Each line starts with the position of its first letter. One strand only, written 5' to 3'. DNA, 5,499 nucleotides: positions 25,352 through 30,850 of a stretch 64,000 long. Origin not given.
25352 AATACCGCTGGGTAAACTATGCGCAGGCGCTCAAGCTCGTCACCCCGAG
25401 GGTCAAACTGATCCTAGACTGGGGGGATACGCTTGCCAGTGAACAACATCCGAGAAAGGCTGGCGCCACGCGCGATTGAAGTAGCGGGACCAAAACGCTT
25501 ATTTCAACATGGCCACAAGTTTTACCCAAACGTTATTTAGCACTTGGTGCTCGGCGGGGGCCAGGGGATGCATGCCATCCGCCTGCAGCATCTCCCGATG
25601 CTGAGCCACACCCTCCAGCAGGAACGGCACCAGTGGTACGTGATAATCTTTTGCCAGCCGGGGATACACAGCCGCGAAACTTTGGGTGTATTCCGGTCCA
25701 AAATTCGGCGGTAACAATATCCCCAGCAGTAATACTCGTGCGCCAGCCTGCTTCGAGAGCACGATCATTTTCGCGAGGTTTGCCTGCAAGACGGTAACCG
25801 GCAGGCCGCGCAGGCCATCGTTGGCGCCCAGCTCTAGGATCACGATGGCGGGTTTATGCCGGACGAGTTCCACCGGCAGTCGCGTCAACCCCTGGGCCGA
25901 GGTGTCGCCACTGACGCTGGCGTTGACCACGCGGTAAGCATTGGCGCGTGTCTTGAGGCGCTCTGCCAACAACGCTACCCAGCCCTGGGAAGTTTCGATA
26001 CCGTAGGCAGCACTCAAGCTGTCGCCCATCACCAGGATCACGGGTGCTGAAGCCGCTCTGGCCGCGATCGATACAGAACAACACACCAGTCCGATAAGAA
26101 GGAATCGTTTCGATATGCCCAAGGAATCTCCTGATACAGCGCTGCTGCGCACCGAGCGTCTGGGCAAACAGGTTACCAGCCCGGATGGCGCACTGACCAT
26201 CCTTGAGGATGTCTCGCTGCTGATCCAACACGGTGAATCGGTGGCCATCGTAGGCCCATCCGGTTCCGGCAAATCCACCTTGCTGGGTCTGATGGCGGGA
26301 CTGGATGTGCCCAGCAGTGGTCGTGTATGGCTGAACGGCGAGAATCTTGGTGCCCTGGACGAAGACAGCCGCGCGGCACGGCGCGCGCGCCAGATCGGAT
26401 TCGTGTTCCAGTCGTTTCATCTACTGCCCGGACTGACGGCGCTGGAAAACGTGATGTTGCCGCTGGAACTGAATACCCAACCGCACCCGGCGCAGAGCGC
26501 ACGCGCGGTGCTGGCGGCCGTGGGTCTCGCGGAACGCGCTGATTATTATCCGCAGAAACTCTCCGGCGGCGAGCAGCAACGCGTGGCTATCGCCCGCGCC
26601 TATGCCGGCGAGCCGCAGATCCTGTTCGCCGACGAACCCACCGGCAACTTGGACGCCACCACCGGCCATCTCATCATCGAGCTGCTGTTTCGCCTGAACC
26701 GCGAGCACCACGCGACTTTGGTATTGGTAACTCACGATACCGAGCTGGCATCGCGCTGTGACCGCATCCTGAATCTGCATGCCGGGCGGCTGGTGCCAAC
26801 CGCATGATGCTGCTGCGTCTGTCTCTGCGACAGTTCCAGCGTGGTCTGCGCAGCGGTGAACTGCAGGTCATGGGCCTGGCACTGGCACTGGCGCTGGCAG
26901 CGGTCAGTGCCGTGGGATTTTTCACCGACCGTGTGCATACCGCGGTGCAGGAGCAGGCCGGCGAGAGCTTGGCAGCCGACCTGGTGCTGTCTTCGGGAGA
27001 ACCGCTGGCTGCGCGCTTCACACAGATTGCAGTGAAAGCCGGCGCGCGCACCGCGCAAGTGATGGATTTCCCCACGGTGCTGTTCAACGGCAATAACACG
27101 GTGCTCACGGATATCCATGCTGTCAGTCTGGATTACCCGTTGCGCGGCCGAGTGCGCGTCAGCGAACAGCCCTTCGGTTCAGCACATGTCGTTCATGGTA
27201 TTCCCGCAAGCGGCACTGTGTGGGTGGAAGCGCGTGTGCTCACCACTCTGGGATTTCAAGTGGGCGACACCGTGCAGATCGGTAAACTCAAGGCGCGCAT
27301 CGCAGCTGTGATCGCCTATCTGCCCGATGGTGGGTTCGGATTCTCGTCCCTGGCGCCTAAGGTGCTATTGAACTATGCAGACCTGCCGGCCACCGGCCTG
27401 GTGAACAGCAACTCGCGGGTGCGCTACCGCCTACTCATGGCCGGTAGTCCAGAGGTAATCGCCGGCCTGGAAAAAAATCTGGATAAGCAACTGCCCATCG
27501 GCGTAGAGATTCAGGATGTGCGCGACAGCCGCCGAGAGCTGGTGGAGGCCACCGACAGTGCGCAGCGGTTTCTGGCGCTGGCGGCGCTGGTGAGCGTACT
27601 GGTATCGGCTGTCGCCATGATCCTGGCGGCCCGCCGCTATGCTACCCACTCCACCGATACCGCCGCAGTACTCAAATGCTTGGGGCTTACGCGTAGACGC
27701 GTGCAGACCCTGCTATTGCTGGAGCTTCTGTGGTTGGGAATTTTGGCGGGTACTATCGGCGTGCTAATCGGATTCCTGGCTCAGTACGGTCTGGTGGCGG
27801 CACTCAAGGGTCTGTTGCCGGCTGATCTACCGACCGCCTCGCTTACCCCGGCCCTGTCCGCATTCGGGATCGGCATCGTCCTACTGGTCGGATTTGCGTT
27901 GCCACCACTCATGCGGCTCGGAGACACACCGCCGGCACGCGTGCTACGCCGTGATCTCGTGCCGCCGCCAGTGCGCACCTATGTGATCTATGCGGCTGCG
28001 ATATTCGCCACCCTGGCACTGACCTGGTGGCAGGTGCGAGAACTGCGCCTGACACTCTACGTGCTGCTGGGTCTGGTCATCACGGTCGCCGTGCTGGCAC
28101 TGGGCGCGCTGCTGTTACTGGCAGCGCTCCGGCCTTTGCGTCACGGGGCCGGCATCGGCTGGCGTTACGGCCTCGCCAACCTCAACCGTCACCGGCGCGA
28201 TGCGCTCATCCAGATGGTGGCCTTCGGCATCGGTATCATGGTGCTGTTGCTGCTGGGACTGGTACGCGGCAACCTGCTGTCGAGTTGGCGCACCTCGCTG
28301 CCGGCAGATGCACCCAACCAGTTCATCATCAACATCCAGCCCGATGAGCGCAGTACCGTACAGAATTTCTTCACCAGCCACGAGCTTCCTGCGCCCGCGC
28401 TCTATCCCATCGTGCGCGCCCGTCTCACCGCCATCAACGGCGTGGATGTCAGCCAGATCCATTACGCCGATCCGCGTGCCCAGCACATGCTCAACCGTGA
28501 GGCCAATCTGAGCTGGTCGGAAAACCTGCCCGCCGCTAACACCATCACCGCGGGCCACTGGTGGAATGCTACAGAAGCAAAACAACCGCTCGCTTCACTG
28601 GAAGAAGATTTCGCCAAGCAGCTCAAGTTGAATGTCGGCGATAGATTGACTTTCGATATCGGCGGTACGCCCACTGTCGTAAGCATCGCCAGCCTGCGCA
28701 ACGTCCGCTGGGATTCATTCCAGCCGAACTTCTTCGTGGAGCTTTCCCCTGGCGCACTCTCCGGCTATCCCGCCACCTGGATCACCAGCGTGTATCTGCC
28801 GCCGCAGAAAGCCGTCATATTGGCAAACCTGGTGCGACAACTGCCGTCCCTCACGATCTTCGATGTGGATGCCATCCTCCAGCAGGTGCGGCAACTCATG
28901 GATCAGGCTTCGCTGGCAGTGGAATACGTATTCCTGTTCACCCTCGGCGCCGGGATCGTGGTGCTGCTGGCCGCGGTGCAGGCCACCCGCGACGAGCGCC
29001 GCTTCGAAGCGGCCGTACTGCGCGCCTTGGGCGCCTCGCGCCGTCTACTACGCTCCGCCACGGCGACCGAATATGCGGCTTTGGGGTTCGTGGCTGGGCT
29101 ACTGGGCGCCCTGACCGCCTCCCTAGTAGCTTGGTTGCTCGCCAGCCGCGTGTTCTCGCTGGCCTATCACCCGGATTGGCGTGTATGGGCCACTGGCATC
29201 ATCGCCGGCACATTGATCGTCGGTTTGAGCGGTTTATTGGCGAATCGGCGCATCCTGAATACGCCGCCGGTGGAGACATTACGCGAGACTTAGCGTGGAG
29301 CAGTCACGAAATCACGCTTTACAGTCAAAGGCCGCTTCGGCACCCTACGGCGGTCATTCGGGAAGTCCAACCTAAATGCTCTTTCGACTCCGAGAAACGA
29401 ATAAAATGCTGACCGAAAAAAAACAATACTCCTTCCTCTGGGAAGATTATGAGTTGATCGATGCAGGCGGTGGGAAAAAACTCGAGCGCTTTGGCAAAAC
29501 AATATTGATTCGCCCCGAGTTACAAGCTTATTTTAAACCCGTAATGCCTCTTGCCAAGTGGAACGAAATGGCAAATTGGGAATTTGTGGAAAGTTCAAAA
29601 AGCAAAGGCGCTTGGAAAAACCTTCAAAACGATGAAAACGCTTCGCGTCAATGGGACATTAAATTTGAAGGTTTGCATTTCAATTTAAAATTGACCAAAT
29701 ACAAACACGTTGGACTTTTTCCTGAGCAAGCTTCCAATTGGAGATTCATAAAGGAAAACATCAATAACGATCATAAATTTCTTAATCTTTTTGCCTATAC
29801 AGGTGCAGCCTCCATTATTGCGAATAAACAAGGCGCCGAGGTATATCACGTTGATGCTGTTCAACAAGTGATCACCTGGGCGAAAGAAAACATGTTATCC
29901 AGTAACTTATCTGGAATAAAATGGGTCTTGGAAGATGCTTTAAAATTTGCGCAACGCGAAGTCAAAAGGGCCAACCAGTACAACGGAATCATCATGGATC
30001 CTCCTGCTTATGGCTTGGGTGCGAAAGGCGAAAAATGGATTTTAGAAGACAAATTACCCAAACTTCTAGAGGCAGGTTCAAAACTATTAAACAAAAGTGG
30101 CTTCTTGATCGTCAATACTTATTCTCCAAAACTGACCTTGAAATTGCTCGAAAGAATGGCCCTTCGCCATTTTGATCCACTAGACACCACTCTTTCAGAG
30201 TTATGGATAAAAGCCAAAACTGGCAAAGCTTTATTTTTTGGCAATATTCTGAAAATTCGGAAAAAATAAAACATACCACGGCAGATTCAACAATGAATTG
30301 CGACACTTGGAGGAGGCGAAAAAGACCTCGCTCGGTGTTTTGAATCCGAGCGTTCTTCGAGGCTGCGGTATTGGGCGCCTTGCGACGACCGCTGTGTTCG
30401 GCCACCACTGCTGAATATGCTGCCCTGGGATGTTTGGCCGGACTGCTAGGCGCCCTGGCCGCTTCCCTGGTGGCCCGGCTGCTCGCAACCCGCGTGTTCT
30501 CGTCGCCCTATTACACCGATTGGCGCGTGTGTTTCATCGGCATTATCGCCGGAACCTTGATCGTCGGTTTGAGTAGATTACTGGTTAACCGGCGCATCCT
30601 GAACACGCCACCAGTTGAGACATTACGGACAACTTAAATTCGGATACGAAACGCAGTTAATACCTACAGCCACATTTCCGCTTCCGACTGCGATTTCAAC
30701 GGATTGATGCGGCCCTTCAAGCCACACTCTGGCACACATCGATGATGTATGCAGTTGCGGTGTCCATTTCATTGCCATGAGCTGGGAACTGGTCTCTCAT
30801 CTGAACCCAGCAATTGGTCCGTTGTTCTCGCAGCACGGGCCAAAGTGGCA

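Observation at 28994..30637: AT-rich single-gene cassette bracketed by diverged direct copies of the ybbP 3' end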

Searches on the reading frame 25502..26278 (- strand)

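Call 8: search_protein_families(library=pfam, proteins=[window:25502-26278:-])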
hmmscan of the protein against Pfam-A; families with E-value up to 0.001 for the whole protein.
window:25502-26278:- (259 aa): 3 families
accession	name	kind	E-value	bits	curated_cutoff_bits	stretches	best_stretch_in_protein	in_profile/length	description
PF13472.12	Lipase_GDSL_2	-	8.8e-27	95.2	32.9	1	84-238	2-171/178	GDSL-like Lipase/Acylhydrolase family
PF00657.28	Lipase_GDSL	-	3.4e-16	60.4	23.6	1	81-246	1-204/208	GDSL-like Lipase/Acylhydrolase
PF25182.1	NonGDSL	-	1.4e-07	31.5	80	1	76-185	25-137/220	Non-GDSL lipase-like family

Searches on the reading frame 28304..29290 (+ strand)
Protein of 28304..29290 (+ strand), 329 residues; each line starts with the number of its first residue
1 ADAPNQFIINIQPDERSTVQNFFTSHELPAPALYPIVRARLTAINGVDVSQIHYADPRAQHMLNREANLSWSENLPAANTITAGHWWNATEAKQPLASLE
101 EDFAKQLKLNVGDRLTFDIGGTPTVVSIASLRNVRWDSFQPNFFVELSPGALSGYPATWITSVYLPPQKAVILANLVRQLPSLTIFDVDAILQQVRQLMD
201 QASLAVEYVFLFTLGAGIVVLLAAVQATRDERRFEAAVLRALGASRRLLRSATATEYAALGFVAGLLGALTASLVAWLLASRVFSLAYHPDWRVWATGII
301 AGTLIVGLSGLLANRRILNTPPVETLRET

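Call 49: find_related_loci(query=window:28304-29290:+, collection=metagenome_contigs, flank=8000)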
Query window:28304-29290:+ (329 aa) in metagenome_contigs; peptide patterns used: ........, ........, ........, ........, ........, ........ (x = any residue, [..] = any of these).
600 stretches matched a pattern (row limit reached: there are more); 408 encode a relative of the query (tblastn E <= 1e-3); the best 80 are kept; 80 distinct loci.
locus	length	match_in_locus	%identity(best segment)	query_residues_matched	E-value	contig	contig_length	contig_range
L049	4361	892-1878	88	1-329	0e+0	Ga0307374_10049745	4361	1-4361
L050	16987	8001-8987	91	1-329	0e+0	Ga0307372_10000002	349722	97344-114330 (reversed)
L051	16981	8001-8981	70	2-328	2e-152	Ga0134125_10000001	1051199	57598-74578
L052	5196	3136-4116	69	2-328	4e-146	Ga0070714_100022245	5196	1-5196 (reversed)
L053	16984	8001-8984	68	2-329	1e-143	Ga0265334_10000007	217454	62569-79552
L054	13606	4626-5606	53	2-328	4e-115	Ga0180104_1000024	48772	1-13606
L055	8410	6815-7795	53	2-328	3e-115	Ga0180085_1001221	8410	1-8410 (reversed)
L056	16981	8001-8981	53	2-328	7e-115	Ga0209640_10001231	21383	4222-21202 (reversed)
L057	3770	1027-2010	49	1-328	4e-112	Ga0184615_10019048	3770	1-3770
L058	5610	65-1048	50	1-328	1e-106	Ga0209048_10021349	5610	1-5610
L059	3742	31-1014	52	1-328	5e-108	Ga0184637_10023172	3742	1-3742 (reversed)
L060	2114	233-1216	52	1-328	3e-111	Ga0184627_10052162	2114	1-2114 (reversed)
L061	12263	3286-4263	52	2-327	2e-105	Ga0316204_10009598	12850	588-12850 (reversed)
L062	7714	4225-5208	52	1-328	6e-105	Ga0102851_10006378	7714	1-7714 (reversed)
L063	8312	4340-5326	49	1-329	1e-104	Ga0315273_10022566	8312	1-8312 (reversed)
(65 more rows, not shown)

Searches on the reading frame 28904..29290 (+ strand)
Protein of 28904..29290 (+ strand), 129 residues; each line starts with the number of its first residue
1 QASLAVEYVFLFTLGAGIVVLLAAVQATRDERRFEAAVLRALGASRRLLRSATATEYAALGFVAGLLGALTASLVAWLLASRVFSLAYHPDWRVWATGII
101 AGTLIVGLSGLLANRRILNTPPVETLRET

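Call 83: find_related_loci(query=window:28904-29290:+, collection=viral_contigs, flank=6000)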
Query window:28904-29290:+ (129 aa) in viral_contigs; peptide patterns used: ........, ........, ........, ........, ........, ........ (x = any residue, [..] = any of these).
30 stretches matched a pattern, but none encodes a relative of the query by tblastn (E <= 1e-3).
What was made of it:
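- Tried and rejected: No viral contig carries a ybbP end (call 83).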

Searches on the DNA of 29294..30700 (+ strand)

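Call 81: search_dna_similar(query=window:29294-30700:+, collection=plasmids, mode=distant, max_rows=8)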
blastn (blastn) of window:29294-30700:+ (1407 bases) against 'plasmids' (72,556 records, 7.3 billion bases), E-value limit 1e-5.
No match.
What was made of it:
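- No viral contig carries a ybbP end (call 83) and there is no plasmid match (call 81).
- Tried and rejected: No plasmid match (call 81).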
